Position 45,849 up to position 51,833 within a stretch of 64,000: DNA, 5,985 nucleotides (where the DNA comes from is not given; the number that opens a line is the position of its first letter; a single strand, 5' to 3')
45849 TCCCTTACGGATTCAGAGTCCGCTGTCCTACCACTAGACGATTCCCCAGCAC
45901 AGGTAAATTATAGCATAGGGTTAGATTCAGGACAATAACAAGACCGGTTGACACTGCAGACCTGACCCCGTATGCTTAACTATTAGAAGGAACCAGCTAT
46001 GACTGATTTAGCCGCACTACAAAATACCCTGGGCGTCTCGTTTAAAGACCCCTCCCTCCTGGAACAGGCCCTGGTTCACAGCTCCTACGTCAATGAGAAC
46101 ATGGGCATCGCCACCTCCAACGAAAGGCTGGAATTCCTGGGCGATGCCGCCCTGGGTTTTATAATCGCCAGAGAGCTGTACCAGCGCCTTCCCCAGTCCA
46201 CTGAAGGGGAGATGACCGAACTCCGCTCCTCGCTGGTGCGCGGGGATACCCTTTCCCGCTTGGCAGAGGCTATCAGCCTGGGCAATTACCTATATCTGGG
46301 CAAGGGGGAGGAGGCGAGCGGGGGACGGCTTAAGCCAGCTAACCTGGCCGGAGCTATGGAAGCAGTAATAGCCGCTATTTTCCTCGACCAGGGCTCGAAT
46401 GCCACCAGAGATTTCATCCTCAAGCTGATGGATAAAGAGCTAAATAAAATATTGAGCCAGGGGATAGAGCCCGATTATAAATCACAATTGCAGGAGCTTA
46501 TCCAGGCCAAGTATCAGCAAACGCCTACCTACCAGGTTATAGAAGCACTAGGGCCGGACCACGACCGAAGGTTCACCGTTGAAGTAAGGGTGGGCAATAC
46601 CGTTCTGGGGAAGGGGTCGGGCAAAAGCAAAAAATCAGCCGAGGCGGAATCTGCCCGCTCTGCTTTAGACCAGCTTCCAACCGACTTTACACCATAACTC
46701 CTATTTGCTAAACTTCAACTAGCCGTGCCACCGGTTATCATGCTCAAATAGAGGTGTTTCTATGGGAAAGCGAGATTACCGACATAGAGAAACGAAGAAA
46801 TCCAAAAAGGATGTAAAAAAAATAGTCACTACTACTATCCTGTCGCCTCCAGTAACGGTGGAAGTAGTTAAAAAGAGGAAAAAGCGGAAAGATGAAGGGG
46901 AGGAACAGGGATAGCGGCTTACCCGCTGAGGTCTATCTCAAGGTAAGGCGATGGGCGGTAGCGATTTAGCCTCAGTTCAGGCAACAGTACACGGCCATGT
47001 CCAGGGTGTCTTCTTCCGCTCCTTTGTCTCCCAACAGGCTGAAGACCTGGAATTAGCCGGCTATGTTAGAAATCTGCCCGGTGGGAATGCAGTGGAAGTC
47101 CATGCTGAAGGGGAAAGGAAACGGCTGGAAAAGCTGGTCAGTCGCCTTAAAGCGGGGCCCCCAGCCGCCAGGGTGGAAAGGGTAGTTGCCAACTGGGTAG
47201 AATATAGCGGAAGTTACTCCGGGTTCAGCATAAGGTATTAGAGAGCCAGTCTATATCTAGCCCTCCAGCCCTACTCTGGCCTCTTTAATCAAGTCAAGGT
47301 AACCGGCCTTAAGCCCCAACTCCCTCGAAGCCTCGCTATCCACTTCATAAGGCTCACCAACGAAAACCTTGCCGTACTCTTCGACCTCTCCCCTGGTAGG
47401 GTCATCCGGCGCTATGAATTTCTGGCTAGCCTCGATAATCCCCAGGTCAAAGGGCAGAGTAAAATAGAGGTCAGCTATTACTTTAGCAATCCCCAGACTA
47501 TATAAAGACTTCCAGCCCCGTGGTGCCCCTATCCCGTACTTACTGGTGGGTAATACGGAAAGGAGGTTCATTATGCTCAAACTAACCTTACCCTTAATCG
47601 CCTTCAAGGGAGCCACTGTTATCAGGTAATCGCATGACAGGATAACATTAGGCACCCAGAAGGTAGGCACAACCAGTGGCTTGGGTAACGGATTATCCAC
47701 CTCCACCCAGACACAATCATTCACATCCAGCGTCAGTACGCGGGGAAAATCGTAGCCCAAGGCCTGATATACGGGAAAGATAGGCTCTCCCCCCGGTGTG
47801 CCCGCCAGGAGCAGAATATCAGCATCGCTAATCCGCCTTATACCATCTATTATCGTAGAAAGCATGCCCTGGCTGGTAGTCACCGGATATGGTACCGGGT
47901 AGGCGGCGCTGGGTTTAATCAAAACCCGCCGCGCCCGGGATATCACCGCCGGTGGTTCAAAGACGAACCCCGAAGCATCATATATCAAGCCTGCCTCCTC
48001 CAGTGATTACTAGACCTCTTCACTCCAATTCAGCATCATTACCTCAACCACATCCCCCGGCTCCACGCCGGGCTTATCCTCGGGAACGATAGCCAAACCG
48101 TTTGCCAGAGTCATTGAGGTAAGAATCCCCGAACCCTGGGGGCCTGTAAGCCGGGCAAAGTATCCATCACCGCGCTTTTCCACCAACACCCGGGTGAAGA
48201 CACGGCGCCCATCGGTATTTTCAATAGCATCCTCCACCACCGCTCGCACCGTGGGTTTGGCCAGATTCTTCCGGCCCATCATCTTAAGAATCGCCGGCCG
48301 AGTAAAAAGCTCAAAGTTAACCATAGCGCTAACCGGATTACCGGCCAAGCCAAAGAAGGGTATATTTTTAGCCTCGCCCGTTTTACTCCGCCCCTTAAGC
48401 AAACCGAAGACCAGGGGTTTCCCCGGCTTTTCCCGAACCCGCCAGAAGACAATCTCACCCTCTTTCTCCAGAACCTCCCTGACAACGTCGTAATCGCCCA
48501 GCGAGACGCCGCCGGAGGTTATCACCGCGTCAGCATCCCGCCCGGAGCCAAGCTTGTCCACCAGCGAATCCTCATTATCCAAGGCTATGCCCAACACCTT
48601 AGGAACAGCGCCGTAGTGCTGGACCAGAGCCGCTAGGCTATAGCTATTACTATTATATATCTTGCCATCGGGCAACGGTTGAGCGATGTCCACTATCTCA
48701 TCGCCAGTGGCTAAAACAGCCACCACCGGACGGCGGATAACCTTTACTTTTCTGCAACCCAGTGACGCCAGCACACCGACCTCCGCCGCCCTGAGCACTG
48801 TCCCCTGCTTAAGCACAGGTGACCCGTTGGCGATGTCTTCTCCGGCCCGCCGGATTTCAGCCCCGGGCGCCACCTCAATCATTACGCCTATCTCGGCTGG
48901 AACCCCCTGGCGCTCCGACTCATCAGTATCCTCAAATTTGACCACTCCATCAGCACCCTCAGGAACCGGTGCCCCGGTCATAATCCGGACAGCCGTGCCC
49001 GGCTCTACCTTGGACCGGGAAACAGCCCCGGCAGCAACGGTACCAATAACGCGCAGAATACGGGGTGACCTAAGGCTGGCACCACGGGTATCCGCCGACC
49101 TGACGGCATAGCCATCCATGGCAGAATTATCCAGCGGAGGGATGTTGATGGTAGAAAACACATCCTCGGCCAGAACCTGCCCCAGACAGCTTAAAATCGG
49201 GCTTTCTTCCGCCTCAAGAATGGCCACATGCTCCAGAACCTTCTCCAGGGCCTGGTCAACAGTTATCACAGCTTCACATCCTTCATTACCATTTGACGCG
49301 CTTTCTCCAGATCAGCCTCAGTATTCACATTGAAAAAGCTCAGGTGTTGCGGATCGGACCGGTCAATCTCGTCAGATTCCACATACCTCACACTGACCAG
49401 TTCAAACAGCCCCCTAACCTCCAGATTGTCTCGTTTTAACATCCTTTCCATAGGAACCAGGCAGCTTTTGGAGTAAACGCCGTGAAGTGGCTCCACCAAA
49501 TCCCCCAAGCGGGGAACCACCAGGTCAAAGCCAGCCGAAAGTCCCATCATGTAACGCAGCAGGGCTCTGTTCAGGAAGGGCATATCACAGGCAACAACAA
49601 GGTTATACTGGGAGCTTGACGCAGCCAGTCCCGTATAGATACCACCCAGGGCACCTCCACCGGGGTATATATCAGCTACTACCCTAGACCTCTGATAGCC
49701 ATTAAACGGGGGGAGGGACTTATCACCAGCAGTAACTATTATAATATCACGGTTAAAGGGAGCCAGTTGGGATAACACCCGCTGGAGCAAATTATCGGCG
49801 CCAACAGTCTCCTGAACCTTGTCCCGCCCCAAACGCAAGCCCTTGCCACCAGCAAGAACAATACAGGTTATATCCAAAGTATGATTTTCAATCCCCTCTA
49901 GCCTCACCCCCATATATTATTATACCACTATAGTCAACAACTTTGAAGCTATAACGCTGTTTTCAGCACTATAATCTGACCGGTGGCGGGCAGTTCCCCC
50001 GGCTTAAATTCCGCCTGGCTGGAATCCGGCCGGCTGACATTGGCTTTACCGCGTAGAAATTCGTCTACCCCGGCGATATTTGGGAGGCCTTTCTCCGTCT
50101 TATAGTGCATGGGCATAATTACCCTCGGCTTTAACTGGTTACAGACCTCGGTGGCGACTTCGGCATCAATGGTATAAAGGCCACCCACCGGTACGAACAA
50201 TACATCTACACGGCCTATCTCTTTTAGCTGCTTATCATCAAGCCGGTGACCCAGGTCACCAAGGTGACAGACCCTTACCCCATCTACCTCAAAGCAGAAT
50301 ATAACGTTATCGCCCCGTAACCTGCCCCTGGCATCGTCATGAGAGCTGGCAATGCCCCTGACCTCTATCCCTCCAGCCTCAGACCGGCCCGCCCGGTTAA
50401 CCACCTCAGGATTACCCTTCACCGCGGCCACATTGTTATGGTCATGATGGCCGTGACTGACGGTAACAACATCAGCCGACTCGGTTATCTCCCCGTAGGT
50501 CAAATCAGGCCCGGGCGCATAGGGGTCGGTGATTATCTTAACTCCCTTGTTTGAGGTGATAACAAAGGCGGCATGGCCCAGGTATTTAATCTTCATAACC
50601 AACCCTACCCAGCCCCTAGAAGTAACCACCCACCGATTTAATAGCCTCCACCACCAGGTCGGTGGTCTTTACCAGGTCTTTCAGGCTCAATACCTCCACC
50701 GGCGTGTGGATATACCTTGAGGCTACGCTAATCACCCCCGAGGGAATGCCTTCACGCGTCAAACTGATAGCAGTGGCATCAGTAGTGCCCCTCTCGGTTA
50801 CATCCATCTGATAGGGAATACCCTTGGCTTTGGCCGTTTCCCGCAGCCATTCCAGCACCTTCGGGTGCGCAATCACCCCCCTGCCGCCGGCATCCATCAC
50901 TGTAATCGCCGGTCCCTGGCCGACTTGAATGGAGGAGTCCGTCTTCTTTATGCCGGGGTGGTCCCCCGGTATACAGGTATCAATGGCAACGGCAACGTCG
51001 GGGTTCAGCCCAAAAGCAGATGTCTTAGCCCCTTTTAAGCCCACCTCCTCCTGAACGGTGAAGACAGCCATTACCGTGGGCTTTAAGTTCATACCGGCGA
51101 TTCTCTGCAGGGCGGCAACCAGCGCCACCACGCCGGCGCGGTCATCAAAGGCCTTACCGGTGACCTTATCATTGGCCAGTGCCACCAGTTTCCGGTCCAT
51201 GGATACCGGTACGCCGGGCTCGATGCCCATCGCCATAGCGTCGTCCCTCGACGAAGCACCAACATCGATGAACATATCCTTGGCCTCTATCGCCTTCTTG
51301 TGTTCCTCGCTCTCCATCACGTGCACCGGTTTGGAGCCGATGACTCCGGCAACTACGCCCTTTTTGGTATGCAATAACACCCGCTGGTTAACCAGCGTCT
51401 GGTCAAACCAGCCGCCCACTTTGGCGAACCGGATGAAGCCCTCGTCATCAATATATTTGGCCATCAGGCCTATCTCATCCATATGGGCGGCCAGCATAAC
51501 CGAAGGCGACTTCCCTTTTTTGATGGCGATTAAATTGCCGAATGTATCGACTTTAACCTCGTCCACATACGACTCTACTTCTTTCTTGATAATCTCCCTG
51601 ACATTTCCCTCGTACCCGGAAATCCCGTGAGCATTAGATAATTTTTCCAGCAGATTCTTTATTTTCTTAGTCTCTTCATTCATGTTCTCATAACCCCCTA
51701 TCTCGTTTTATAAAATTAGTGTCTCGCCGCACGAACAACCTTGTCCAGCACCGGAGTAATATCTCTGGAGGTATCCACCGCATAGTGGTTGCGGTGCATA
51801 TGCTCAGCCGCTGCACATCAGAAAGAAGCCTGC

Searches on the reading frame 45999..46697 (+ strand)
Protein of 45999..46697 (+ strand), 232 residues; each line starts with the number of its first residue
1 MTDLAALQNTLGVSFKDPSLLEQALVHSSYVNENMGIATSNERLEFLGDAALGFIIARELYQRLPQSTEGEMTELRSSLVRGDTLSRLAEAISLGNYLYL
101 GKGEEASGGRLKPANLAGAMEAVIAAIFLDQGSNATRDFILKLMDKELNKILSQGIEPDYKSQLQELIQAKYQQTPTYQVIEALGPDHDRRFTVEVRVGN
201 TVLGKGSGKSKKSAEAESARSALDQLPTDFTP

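Call 81: search_protein_families(library=ncbifam, proteins=[window:45999-46697:+], max_evalue=1e-10)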
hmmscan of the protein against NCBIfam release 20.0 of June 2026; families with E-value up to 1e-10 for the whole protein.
window:45999-46697:+ (232 aa): 1 family
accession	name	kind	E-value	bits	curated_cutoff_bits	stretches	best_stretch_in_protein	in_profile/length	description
TIGR02191.1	RNaseIII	equivalog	3.9e-74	248.9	166.25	1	7-226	1-219/219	ribonuclease III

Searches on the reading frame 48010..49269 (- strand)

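Call 49: search_protein_families(library=pfam, proteins=[window:48010-49269:-], max_evalue=0.000001)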
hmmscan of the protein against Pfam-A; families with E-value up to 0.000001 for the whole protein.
window:48010-49269:- (419 aa): 3 families
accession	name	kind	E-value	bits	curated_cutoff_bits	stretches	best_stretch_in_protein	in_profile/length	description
PF03453.22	MoeA_N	-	5.1e-51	172.9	30.8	1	2-171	1-160/160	MoeA N-terminal region (domain I and II)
PF00994.29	MoCF_biosynth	-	4.8e-30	104.6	26.6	1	184-328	1-143/144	Probable molybdopterin binding domain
PF03454.20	MoeA_C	-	7.8e-16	58.5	22.1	1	343-412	2-71/72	MoeA C-terminal region (domain IV)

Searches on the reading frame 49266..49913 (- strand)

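Call 81: search_protein_families(library=ncbifam, proteins=[window:49266-49913:-], max_evalue=1e-10)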
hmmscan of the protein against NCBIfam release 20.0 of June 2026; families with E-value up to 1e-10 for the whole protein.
window:49266-49913:- (215 aa): 7 families
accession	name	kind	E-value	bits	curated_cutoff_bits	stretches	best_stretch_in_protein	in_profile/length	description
NF011056.0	PRK14489.1-1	equivalog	2.1e-48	165.3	379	1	14-207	5-194/363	bifunctional molybdenum cofactor guanylyltransferase MobA/molybdopterin-guanine dinucleotide biosynthesis adaptor protein MobB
NF001457.0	PRK00317.1-3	equivalog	2.7e-35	121.7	164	1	16-208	3-196/200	molybdenum cofactor guanylyltransferase MobA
TIGR02665.1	molyb_mobA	equivalog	7.5e-23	81.5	151.85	1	15-202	1-185/186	molybdenum cofactor guanylyltransferase MobA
NF002741.0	PRK02726.1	equivalog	2e-17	63.5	179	1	14-207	7-196/200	molybdenum cofactor guanylyltransferase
NF001837.0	PRK00560.1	equivalog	1.1e-15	57.9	182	1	13-211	7-193/196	molybdenum cofactor guanylyltransferase MobA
NF001855.0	PRK00576.1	equivalog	1.1e-14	54.5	205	1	12-207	4-194/197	molybdenum cofactor guanylyltransferase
NF011059.0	PRK14490.1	equivalog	6.1e-13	48.7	354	1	13-210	179-370/374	bifunctional molybdenum cofactor guanylyltransferase MobA/molybdopterin-guanine dinucleotide biosynthesis adaptor protein MobB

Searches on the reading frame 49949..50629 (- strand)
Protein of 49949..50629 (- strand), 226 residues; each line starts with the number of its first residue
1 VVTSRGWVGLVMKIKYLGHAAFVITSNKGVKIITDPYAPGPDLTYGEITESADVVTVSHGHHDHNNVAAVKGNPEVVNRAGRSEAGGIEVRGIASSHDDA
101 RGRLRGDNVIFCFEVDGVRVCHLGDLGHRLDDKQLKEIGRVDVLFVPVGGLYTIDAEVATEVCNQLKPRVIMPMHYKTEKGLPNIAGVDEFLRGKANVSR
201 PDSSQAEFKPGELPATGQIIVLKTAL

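Call 81: search_protein_families(library=ncbifam, proteins=[window:49949-50629:-], max_evalue=1e-10)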
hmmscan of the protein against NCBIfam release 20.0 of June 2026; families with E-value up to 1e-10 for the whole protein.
window:49949-50629:- (226 aa): 1 family
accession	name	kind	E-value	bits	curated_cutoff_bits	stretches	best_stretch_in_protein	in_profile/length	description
NF001911.0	PRK00685.1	equivalog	1.5e-24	86.8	144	1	83-178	95-196/228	metal-dependent hydrolase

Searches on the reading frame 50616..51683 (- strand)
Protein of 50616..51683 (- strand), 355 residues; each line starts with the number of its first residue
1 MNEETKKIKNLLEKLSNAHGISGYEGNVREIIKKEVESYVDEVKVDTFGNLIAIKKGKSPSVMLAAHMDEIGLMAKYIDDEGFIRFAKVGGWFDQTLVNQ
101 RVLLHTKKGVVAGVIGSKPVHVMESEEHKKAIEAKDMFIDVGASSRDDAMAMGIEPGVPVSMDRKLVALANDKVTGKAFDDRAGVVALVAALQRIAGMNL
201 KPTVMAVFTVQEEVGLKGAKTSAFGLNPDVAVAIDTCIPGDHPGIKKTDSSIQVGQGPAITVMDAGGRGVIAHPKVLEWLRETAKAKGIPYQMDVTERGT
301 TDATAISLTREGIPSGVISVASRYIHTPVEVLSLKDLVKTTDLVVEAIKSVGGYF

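Call 49: search_protein_families(library=pfam, proteins=[window:50616-51683:-], max_evalue=0.000001)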
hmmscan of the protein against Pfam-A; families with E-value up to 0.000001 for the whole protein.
window:50616-51683:- (355 aa): 2 families
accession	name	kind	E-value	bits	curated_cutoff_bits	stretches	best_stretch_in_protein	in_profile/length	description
PF05343.19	Peptidase_M42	-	2.1e-107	359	23.2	1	49-343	1-292/292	M42 glutamyl aminopeptidase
PF01546.33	Peptidase_M20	-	3.5e-12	47.1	24.6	1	178-349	33-205/206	Peptidase family M20/M25/M40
